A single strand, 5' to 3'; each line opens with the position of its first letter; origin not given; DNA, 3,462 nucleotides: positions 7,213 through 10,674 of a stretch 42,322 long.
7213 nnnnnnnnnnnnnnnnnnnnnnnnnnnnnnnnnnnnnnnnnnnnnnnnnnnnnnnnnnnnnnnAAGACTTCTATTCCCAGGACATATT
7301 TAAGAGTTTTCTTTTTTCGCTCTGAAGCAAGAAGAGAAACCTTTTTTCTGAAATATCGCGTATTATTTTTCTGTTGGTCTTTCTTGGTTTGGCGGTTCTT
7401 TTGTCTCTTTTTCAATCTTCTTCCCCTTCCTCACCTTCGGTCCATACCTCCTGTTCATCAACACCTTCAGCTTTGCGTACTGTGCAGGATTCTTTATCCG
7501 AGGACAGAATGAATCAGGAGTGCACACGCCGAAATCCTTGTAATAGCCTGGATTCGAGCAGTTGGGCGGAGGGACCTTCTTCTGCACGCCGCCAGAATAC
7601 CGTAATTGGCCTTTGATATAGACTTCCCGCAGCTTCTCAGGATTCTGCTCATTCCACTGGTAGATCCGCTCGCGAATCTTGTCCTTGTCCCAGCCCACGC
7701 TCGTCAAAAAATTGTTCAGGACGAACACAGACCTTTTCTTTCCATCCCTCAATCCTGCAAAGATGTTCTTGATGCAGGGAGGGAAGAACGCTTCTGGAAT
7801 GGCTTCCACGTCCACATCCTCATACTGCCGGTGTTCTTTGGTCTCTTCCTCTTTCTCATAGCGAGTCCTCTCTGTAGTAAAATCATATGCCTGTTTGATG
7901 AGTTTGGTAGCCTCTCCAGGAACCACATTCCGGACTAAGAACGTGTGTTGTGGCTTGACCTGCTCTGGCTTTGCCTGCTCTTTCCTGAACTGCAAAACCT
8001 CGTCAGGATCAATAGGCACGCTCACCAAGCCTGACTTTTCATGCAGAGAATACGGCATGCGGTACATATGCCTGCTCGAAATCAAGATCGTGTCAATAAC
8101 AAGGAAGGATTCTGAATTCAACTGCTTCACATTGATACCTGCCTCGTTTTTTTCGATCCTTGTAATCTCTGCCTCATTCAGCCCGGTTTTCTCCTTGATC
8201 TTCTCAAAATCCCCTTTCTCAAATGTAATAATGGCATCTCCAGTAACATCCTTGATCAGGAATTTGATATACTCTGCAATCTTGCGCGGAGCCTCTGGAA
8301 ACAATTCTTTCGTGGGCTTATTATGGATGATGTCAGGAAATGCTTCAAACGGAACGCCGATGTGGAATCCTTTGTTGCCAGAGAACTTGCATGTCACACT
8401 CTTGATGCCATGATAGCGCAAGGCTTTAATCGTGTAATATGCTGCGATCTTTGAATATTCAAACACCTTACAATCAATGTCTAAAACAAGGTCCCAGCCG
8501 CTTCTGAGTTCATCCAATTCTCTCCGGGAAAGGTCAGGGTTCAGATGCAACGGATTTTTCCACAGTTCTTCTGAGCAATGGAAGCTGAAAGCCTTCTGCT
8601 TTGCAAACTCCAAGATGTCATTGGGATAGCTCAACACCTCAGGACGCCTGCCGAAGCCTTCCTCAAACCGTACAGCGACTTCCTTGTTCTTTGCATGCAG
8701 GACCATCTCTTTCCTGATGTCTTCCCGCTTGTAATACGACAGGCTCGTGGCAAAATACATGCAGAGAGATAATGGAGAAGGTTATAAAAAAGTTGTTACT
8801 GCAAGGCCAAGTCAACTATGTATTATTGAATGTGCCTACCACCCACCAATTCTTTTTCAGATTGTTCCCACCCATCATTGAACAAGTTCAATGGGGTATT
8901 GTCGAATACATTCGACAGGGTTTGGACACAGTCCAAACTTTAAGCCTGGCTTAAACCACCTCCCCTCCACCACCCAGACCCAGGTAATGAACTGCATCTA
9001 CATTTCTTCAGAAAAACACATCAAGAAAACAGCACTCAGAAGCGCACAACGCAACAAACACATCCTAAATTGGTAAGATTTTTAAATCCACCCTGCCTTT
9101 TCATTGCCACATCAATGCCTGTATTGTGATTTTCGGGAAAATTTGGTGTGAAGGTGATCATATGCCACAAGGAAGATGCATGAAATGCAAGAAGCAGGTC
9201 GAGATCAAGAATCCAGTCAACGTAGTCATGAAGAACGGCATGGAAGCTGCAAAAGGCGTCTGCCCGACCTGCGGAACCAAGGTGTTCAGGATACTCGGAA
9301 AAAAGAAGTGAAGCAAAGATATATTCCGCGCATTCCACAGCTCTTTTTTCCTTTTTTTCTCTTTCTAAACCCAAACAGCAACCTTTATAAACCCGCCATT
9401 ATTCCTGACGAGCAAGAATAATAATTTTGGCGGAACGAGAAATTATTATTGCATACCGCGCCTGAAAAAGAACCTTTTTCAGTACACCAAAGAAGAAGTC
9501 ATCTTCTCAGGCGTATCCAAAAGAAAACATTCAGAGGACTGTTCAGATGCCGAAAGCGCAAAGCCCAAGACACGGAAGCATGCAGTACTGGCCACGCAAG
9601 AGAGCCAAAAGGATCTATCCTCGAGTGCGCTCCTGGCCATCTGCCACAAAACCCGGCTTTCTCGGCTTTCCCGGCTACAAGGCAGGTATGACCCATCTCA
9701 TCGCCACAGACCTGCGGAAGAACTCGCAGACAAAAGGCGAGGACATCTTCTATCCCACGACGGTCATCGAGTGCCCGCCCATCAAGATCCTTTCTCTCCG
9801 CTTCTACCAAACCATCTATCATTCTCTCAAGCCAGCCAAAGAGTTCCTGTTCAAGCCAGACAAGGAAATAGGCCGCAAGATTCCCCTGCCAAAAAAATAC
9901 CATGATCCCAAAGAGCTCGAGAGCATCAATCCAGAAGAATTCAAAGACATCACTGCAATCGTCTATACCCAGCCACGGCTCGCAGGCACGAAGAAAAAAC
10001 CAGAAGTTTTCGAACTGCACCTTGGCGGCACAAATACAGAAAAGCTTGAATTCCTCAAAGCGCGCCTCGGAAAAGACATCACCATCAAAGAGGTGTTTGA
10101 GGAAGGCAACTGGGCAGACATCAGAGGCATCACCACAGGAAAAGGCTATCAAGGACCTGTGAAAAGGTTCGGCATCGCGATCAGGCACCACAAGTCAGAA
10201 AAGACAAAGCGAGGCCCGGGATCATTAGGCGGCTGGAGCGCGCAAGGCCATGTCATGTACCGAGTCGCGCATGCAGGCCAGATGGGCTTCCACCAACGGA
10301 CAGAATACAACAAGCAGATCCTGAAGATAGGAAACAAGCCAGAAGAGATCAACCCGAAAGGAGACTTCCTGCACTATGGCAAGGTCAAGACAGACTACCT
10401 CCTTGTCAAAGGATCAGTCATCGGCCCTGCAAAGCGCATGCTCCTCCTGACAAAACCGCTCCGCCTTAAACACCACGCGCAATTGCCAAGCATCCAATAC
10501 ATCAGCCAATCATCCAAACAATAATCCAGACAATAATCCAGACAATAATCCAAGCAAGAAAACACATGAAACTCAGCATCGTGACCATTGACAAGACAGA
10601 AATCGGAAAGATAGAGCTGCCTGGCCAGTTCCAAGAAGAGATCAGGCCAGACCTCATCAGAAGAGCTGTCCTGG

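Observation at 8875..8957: One copy of the element is split by an 80-nt cassette of four back-to-back palindromes with 8-bp arms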

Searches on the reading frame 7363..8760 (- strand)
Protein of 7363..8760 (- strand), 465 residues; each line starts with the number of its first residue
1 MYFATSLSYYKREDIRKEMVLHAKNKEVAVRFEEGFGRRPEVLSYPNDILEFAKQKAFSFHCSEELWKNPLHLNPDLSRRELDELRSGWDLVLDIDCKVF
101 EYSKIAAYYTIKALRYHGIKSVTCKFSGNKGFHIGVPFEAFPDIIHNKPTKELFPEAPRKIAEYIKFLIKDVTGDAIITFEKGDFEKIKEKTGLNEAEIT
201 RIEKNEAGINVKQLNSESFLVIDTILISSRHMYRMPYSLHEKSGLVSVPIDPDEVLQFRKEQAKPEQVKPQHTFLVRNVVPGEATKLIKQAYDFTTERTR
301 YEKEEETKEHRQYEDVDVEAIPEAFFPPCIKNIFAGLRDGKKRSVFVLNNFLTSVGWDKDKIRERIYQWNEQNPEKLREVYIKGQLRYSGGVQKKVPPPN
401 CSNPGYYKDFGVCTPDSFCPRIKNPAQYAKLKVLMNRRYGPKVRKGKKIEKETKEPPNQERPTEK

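Call 13: search_protein_families(library=pfam, proteins=[window:7363-8760:-], max_evalue=0.01)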
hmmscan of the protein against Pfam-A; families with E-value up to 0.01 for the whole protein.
window:7363-8760:- (465 aa): 3 families
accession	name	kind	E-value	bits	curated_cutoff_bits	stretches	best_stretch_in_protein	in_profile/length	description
PF04104.19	DNA_primase_lrg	-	3.4e-08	33.6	22.4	1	298-404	86-191/266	Eukaryotic and archaeal DNA primase, large subunit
PF01896.25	DNA_primase_S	-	1.1e-06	29.5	26.8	1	110-251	31-162/163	DNA primase small subunit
PF21686.3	LigD_Prim-Pol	-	3.6e-05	23.9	27.4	1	73-141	87-157/254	LigD, primase-polymerase domain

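Call 16: find_encoding_contigs(protein=window:7363-8760:-, flank=3000, max_places=10)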
Protein window:7363-8760:- (465 aa): no gene with exactly this product is on record in the collection.

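Call 17: find_homologous_proteins(query=window:7363-8760:-)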
Query window:7363-8760:- (465 aa): 4157 proteins with E <= 0.001 among 8000 candidates; the best 120 are listed.
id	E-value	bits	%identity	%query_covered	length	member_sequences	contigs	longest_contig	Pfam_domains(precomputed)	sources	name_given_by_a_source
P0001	0.0e+0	1070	100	100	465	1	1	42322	PF01896.26,PF04104.20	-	-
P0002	3.3e-273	925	89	95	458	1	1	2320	PF01896.26,PF04104.20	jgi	-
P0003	1.0e-191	656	63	99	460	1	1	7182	-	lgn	-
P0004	7.8e-187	640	62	94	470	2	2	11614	PF01896.26,PF04104.20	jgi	-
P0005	1.1e-181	623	62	98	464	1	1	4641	PF01896.26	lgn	-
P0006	5.1e-175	601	59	99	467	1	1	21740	PF01896.26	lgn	-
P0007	4.0e-174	598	60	99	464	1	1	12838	-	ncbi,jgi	jgi:DNA primase catalytic subunit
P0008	1.1e-170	587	59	95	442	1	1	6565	PF01896.26,PF04104.20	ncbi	-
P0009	1.4e-170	586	59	93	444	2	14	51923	-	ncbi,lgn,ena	-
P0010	1.4e-170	586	61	94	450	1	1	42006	-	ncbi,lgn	ncbi:MAG: hypothetical protein ABIJ21_01315 [Nanoarchaeota archaeon]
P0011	1.7e-170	586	58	96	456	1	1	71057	-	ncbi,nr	ncbi:hypothetical protein JXB28_04045 [Candidatus Woesearchaeota archaeon]|nr:hypothetical protein [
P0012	5.0e-169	581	58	96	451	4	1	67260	-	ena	-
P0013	1.2e-168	580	59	93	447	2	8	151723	PF01896.26,PF04104.20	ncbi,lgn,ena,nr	ncbi:hypothetical protein H8D36_00830 [archaeon]|nr:hypothetical protein [archaeon] MBL7056700.1 hyp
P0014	1.3e-168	580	58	96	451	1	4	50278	PF01896.26,PF04104.20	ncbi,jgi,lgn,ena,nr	ncbi:MAG: hypothetical protein ABIC91_02735 [Nanoarchaeota archaeon]|nr:hypothetical protein [Nanoar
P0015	4.1e-167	575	59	93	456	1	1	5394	PF01896.26,PF04104.20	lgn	-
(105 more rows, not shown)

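Call 18: find_encoding_contigs(protein=P0002, flank=3000, max_places=4)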
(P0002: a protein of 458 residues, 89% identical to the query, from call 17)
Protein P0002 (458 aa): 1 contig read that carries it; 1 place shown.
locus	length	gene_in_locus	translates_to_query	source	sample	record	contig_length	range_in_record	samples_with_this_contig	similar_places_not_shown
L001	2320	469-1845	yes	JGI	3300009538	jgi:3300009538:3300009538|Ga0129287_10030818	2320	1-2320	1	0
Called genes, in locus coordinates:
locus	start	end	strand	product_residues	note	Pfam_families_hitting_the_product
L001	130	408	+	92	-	PF18930:DUF5679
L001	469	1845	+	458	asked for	PF01896:DNA_primase_S (weak), PF04104:DNA_primase_lrg (faint)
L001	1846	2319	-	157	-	?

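Call 19: find_encoding_contigs(protein=P0004, flank=3000, max_places=4)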
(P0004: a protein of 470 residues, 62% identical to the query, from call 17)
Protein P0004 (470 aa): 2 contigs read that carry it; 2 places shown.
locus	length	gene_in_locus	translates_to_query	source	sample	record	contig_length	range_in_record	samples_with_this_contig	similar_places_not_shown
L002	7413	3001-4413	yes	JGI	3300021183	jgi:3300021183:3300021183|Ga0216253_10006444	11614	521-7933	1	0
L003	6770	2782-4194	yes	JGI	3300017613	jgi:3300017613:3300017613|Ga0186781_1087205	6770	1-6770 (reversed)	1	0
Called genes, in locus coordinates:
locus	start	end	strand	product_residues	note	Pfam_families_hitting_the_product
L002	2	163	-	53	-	-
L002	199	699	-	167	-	-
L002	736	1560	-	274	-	PF00297:Ribosomal_L3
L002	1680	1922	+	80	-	-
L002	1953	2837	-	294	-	-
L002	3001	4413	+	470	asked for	PF01896:DNA_primase_S (weak), PF04104:DNA_primase_lrg (faint)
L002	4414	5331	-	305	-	PF01435:Peptidase_M48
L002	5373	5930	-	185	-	PF04011:LemA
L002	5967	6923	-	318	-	-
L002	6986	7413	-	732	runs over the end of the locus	-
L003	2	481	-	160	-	?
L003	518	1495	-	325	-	PF00297:Ribosomal_L3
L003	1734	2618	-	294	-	-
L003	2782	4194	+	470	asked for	PF01896:DNA_primase_S (weak), PF04104:DNA_primase_lrg (faint)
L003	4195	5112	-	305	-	PF01435:Peptidase_M48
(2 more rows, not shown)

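Call 20: find_encoding_contigs(protein=P0003, flank=3000, max_places=4)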
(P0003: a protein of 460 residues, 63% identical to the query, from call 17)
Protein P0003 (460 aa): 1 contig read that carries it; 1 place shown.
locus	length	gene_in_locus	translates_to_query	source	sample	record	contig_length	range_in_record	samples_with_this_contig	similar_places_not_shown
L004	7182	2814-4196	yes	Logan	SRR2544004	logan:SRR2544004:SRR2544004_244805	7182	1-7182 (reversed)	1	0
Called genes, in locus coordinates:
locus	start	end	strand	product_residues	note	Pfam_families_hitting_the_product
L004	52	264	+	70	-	PF21100:WHD_MCM (weak), PF21120:, PF22798:DUF5817_CT (weak)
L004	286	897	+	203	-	-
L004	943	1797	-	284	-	PF01944:SpoIIM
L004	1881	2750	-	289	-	-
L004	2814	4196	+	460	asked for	-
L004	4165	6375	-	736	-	PF00270:DEAD, PF04851:ResIII, PF21210:RNA_helicase_helical, PF00271:Helicase_C, PF02732:ERCC4, PF12826:HHH_2 (weak), PF14520:HHH_5 (weak)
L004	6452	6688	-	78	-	-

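Call 80: find_encoding_contigs(protein=P0006, flank=10000, max_places=10)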
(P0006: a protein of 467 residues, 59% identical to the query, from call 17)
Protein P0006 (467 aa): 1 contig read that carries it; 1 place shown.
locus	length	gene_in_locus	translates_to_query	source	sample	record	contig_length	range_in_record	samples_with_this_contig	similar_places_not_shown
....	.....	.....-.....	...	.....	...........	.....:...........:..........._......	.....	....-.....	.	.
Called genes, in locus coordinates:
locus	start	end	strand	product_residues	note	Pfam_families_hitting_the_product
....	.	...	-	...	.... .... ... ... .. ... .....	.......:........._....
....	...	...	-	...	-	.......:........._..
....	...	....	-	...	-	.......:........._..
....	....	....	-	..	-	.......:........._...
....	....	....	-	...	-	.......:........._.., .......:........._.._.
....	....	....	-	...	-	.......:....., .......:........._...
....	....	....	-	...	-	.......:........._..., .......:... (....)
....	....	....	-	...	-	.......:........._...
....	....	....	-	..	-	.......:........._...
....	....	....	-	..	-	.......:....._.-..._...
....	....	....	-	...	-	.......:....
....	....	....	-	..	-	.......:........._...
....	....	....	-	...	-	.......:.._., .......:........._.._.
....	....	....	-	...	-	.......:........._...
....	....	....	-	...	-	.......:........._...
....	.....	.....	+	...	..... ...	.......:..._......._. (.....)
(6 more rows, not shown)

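Call 81: find_encoding_contigs(protein=P0013, flank=10000, max_places=10)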
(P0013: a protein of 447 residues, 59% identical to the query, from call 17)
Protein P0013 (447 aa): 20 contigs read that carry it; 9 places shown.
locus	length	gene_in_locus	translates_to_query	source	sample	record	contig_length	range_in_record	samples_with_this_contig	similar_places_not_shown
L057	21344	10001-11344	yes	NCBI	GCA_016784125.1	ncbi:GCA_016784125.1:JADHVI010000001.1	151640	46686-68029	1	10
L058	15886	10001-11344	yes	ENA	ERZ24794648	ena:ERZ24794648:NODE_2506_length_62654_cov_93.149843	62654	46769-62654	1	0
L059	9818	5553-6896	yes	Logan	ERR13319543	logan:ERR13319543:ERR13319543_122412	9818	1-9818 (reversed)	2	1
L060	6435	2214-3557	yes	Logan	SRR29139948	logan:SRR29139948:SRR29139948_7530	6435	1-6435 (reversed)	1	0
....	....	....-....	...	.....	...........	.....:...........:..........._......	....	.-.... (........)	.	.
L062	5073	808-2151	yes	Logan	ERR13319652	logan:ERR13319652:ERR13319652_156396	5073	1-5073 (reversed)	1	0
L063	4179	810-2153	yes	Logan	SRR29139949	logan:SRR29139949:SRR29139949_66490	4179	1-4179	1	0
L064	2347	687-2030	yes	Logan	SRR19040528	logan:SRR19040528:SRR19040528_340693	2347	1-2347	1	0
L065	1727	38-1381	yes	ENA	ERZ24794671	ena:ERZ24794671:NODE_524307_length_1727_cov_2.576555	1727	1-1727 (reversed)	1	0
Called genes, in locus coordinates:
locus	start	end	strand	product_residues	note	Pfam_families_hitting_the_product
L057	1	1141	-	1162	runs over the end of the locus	PF03833:PolC_DP2_N, PF24844:PolC_DP2_central, PF24846:PolC_DP2_cat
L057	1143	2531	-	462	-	PF00149:Metallophos, PF04042:DNA_pol_E_B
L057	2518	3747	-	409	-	PF01637:ATPase_2, PF13191:AAA_16 (weak), PF24883:NPHP3_N (faint), PF00004:AAA (weak), PF13401:AAA_22, PF22703:Cdc6_lid, PF09079:WHD_Cdc6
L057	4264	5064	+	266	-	PF01978:TrmB, PF11495:TrmB_EBD_N (weak)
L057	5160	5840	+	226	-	PF01963:TraB_PrgY_gumN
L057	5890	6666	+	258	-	-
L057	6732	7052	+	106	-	-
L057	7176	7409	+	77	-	-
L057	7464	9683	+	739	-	PF00270:DEAD, PF04851:ResIII, PF18766:SWI2_SNF2 (faint), PF21210:RNA_helicase_helical, PF00271:Helicase_C, PF02732:ERCC4, PF12826:HHH_2, PF14520:HHH_5 (weak), +1 more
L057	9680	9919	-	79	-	PF01037:AsnC_trans_reg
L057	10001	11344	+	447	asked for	PF01896:DNA_primase_S, PF04104:DNA_primase_lrg (weak)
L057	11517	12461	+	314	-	PF00297:Ribosomal_L3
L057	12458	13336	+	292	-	PF00573:Ribosomal_L4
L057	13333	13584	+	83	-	PF00276:Ribosomal_L23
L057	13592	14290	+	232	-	PF03947:Ribosomal_L2_C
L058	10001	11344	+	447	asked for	PF01896:DNA_primase_S, PF04104:DNA_primase_lrg (weak)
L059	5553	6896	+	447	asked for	PF01896:DNA_primase_S, PF04104:DNA_primase_lrg (weak)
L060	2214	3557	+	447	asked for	PF01896:DNA_primase_S, PF04104:DNA_primase_lrg (weak)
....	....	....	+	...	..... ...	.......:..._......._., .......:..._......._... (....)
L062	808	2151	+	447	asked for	PF01896:DNA_primase_S, PF04104:DNA_primase_lrg (weak)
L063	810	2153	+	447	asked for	PF01896:DNA_primase_S, PF04104:DNA_primase_lrg (weak)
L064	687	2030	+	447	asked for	PF01896:DNA_primase_S, PF04104:DNA_primase_lrg (weak)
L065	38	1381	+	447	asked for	PF01896:DNA_primase_S, PF04104:DNA_primase_lrg (weak)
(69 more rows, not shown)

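Call 89: find_encoding_contigs(protein=P0005, flank=4000, max_places=3)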
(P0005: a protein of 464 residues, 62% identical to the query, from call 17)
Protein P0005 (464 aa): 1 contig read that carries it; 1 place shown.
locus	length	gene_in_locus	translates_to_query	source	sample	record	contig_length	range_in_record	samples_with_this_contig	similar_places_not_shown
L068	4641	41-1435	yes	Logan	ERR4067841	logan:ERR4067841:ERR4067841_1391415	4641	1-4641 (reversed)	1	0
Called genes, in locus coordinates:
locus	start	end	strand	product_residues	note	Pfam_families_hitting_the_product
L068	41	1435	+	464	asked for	PF01896:DNA_primase_S (weak)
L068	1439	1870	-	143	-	-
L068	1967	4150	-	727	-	PF00270:DEAD, PF04851:ResIII, PF21210:RNA_helicase_helical, PF00271:Helicase_C, PF02732:ERCC4, PF00633:HHH (faint), PF12826:HHH_2, PF14520:HHH_5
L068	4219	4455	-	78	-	-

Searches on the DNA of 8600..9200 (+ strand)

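Call 39: search_rna_families(source=window, start=8600, end=9200, threshold=evalue, max_evalue=10)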
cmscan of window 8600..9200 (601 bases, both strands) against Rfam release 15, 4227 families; matches with E-value up to 10: 0.
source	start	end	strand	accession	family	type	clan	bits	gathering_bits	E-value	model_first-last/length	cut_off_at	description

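Call 64: search_dna_similar(query=window:8840-8990:+, collection=phages, mode=distant, max_evalue=1, max_rows=10)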
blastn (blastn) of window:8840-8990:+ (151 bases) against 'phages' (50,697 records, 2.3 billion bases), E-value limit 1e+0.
Records with a match: 4; places in all: 4; records where one place covers at least 80% of the query: 0.
Best place of each record, by identity: 80-90% 4.
By first word of the organism name: Vibrio 4.
By host as written in the record: Vibrio alginolyticus USC-26001 2; Vibrio alginolyticus 1; - 1.
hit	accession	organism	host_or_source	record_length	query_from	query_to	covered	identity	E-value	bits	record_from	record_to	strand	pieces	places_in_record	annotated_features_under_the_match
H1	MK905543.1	Vibrio phage USC-1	Vibrio alginolyticus USC-26001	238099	3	36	23%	88.2%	1e-1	41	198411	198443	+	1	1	hypothetical protein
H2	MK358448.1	Vibrio phage 5 TSL-2019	Vibrio alginolyticus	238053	3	36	23%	88.2%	1e-1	41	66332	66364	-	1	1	hypothetical protein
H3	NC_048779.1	Vibrio phage USC-1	Vibrio alginolyticus USC-26001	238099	3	36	23%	88.2%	1e-1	41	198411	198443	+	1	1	hypothetical protein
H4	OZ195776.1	Vibrio phage D479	Seawater and oysters mix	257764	35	66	21%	87.5%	1e-1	41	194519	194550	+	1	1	hypothetical protein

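Call 65: search_dna_similar(query=window:8840-8990:+, collection=plasmids, mode=distant, max_evalue=1, max_rows=10)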
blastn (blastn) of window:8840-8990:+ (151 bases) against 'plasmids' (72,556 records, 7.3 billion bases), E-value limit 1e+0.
No match.

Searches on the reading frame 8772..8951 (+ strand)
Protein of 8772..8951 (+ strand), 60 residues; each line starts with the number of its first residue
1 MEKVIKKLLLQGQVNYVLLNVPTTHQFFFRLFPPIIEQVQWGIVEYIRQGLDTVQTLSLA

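Call 69: search_protein_families(library=pfam, proteins=[window:8772-8951:+], max_evalue=1)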
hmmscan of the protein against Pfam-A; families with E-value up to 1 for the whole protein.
window:8772-8951:+ (60 aa): 0 families

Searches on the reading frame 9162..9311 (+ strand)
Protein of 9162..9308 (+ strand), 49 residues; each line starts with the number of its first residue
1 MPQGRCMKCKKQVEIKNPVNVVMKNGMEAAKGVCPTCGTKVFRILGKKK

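Call 13: search_protein_families(library=pfam, proteins=[window:9176-9311:+], max_evalue=0.01)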
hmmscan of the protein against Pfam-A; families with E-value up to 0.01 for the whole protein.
window:9176-9311:+ (45 aa): 0 families

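Call 69: search_protein_families(library=pfam, proteins=[window:9162-9308:+], max_evalue=1)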
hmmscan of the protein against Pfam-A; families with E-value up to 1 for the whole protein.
window:9162-9308:+ (49 aa): 30 families (the best 25 are shown)
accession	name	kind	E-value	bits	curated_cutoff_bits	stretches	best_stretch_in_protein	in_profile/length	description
PF18930.5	DUF5679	-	8.7e-13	48.6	27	1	6-44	2-40/40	Domain of unknown function (DUF5679)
PF09723.15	Zn_ribbon_8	-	0.00019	21.8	34.4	1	5-43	7-39/41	Zinc ribbon domain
PF01155.25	HypA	-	0.0023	18.4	28.9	1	3-45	70-100/112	Hydrogenase/urease nickel incorporation, metallochaperone, hypA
PF25207.1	DUF7837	-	0.0024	18.3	27.8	1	30-41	4-15/47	Domain of unknown function (DUF7837)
PF24292.1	DUF7479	-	0.013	16.1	27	1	5-39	4-38/60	Domain of unknown function (DUF7479)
PF19108.5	DUF5795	-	0.013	15.9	27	1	3-44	8-49/74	Family of unknown function (DUF5795)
PF24458.1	DUF7573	-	0.02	15.3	30.2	1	30-43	10-23/39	Domain of unknown function (DUF7573)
PF14787.11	zf-CCHC_5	-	0.036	14.2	27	1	2-12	1-11/36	GAG-polyprotein viral zinc-finger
PF23455.1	DUF7129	-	0.037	14.2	30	1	28-42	24-38/45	Domain of unknown function (DUF7129)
PF23903.1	Phage_zn_bind_2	-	0.039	14.3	27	1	6-41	6-41/44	Phage zinc binding domain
PF12773.13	DZR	-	0.041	14.5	27.3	0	6-41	15-34/45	Double zinc ribbon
PF24042.1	DUF7351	-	0.056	13.6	31.2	1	25-41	60-76/177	Domain of unknown function (DUF7351)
PF03119.21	DNA_ligase_ZBD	-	0.06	13.7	25.8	1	34-45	2-13/27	NAD-dependent DNA ligase C4 zinc finger domain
PF06750.18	A24_N_bact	-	0.064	13.8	23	1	3-19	52-68/84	Bacterial Peptidase A24 N-terminal domain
PF22425.1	ORF126-like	-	0.08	13.3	27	1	4-41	71-109/116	Hypothetical protein ORF126-like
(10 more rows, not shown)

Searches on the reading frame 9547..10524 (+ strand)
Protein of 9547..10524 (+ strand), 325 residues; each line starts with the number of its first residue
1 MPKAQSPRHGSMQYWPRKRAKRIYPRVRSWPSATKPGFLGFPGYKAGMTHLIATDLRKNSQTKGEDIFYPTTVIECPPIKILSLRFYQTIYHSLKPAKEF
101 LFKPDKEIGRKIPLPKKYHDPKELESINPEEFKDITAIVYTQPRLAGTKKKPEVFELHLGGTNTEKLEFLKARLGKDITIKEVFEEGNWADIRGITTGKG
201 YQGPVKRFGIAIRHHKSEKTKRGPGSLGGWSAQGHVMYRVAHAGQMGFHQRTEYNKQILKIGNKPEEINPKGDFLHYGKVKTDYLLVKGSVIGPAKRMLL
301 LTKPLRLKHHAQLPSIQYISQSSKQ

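Call 46: search_protein_families(library=pfam, proteins=[window:9547-10524:+], max_evalue=0.001)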
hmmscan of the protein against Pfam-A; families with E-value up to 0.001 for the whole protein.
window:9547-10524:+ (325 aa): 1 family
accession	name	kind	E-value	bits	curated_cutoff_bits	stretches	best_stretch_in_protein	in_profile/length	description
PF00297.29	Ribosomal_L3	-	6.6e-66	223.2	22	1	1-325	1-368/369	Ribosomal protein L3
